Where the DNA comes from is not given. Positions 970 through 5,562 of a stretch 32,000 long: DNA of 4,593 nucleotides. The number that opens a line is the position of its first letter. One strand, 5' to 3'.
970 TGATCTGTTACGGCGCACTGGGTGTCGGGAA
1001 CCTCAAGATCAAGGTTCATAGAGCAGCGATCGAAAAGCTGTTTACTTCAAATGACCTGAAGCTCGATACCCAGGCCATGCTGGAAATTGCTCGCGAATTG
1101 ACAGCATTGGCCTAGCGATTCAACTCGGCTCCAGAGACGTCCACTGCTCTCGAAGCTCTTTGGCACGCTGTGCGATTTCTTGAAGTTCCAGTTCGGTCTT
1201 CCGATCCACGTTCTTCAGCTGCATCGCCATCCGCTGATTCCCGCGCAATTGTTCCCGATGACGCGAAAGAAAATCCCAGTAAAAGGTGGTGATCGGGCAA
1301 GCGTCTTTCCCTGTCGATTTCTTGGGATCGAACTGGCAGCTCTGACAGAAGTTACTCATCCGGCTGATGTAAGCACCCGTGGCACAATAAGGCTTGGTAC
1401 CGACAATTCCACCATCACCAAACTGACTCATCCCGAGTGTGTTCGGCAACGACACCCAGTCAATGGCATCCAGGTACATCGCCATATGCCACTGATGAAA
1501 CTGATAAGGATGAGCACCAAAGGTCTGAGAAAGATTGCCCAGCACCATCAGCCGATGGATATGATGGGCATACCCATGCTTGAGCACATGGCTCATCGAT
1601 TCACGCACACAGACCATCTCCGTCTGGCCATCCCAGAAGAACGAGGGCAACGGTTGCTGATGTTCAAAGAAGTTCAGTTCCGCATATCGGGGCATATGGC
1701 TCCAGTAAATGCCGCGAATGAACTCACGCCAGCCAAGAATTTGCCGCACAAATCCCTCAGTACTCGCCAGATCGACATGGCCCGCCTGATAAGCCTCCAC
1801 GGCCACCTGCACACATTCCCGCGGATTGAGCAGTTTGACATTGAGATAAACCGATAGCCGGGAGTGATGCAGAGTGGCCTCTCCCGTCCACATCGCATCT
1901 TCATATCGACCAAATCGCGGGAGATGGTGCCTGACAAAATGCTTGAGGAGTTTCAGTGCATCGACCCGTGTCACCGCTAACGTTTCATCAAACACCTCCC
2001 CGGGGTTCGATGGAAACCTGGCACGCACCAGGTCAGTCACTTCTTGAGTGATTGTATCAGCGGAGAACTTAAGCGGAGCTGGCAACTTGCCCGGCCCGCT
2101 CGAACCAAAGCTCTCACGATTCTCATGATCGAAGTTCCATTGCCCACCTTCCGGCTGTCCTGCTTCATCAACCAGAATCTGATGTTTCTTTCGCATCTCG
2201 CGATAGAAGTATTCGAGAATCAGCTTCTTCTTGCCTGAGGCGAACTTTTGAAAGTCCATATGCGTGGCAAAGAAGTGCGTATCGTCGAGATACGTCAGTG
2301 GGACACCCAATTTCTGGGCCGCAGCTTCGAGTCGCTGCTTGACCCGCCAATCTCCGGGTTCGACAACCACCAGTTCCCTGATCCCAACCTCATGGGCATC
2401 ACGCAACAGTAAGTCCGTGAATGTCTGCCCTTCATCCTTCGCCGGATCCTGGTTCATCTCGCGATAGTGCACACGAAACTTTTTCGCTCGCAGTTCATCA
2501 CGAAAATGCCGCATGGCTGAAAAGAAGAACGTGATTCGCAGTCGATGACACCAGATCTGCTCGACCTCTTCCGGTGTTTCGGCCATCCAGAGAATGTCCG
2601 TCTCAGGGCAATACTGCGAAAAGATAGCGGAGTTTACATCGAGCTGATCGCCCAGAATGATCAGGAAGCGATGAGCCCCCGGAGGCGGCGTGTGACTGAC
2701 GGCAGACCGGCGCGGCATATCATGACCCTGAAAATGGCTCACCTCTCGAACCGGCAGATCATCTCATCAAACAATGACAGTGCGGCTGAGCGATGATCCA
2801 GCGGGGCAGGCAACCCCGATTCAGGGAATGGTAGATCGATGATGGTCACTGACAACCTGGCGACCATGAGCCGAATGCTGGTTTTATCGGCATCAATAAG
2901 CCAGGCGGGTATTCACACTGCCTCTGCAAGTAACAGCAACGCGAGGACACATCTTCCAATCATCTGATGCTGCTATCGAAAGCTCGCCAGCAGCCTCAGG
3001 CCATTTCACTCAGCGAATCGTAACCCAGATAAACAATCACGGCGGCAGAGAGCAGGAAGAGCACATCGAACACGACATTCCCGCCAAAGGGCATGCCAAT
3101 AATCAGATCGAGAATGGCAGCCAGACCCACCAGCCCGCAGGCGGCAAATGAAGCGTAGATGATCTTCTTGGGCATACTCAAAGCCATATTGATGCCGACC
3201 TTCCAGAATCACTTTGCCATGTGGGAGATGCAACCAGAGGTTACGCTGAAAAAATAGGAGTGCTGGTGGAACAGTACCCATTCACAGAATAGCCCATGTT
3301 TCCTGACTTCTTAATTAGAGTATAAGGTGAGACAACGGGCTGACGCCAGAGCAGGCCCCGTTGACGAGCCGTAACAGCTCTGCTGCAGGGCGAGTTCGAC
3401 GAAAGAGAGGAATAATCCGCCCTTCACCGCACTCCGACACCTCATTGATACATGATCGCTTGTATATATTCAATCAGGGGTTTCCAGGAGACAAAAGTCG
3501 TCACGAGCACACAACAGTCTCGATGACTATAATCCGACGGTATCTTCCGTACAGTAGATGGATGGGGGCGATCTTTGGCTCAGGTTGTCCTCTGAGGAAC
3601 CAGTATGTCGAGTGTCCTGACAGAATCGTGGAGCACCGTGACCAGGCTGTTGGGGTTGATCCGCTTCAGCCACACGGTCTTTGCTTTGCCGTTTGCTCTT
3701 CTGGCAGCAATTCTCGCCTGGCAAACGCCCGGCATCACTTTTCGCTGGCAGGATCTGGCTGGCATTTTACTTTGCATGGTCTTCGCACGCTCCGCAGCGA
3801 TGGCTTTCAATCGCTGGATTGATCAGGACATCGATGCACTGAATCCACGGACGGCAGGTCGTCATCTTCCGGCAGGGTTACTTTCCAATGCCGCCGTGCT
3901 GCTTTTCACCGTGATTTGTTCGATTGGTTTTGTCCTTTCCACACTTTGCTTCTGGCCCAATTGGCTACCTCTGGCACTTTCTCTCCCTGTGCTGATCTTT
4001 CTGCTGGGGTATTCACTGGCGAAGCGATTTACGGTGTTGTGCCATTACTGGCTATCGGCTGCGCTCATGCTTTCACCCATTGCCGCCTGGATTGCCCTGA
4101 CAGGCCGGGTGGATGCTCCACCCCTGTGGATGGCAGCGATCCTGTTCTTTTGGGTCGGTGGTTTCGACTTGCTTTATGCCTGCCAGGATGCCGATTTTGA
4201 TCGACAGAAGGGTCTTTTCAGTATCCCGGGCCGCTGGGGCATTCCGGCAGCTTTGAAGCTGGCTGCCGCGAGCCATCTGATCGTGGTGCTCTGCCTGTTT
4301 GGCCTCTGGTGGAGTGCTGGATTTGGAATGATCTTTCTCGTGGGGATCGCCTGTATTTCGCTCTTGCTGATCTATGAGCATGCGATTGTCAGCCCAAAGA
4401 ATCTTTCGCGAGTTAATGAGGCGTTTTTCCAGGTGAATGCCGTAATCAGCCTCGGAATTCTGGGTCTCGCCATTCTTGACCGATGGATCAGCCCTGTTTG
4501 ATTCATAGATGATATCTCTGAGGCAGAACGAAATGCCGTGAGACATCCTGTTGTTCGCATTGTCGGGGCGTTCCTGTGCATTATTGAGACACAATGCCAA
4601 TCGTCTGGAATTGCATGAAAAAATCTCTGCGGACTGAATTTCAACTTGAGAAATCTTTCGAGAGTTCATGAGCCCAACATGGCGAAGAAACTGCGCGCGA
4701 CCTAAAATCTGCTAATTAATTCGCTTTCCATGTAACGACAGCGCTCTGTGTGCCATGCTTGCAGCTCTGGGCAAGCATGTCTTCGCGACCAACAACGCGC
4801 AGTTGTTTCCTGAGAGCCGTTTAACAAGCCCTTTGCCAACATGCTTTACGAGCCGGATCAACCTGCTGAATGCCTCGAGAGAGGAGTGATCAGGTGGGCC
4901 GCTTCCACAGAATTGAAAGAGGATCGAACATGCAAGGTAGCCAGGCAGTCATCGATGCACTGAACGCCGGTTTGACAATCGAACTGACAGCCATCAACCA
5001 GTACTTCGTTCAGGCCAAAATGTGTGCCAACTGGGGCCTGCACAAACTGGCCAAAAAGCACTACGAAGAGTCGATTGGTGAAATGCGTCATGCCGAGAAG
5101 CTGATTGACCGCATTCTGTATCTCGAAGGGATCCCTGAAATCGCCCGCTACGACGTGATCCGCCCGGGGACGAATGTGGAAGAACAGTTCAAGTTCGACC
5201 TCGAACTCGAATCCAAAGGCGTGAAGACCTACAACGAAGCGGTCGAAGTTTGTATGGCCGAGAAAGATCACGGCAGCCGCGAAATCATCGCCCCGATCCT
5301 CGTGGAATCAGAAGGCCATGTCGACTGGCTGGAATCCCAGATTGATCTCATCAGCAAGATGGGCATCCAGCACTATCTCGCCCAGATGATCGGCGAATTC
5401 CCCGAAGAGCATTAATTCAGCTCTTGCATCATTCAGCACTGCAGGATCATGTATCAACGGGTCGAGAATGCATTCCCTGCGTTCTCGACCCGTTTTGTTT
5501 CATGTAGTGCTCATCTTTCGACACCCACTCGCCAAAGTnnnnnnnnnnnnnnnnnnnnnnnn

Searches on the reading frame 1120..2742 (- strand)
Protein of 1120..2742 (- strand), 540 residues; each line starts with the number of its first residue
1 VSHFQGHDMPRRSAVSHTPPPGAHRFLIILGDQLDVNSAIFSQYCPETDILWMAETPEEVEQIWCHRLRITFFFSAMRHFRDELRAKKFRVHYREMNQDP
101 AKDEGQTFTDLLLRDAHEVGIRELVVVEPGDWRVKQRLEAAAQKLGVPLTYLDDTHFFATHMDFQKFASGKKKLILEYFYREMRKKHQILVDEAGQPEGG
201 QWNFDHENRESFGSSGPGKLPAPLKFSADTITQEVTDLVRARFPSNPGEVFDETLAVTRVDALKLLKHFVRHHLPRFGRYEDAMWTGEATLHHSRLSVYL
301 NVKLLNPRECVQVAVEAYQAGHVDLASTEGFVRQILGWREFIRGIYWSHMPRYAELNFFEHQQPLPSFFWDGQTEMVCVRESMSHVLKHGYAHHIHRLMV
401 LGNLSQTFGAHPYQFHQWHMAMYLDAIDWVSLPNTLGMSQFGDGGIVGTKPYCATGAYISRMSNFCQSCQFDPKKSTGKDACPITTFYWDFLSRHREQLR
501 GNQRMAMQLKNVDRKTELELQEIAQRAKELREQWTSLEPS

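Call 46: search_protein_families(library=pfam, proteins=[window:1120-2742:-], max_evalue=0.001)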
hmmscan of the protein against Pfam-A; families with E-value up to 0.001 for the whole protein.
window:1120-2742:- (540 aa): 1 family
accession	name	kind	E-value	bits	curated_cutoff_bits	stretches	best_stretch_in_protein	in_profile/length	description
PF04244.19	DPRP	-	2.1e-74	250.5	22.1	1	28-250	2-219/224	Deoxyribodipyrimidine photo-lyase-related protein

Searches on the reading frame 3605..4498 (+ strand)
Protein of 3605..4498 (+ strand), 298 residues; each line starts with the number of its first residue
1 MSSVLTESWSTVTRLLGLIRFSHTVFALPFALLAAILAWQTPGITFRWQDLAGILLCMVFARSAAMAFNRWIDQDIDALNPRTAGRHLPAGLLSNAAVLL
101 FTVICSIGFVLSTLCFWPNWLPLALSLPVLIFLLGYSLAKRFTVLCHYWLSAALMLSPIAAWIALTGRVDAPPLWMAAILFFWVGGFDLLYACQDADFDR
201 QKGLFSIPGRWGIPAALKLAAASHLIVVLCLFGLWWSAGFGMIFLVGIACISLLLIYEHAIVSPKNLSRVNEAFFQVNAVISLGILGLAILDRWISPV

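Call 46: search_protein_families(library=pfam, proteins=[window:3605-4498:+], max_evalue=0.001)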
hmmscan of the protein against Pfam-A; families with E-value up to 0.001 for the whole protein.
window:3605-4498:+ (298 aa): 1 family
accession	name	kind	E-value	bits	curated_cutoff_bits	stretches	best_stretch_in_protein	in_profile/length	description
PF01040.23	UbiA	-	1.5e-47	162.4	34.2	1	28-278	2-248/250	UbiA prenyltransferase family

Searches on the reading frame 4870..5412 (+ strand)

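Call 46: search_protein_families(library=pfam, proteins=[window:4870-5412:+], max_evalue=0.001)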
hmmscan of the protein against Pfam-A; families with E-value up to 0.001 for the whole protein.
window:4870-5412:+ (181 aa): 1 family
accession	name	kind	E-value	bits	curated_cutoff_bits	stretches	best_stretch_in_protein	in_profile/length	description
PF00210.30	Ferritin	-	1.1e-33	116.6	24.5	1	28-164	1-142/142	Ferritin-like domain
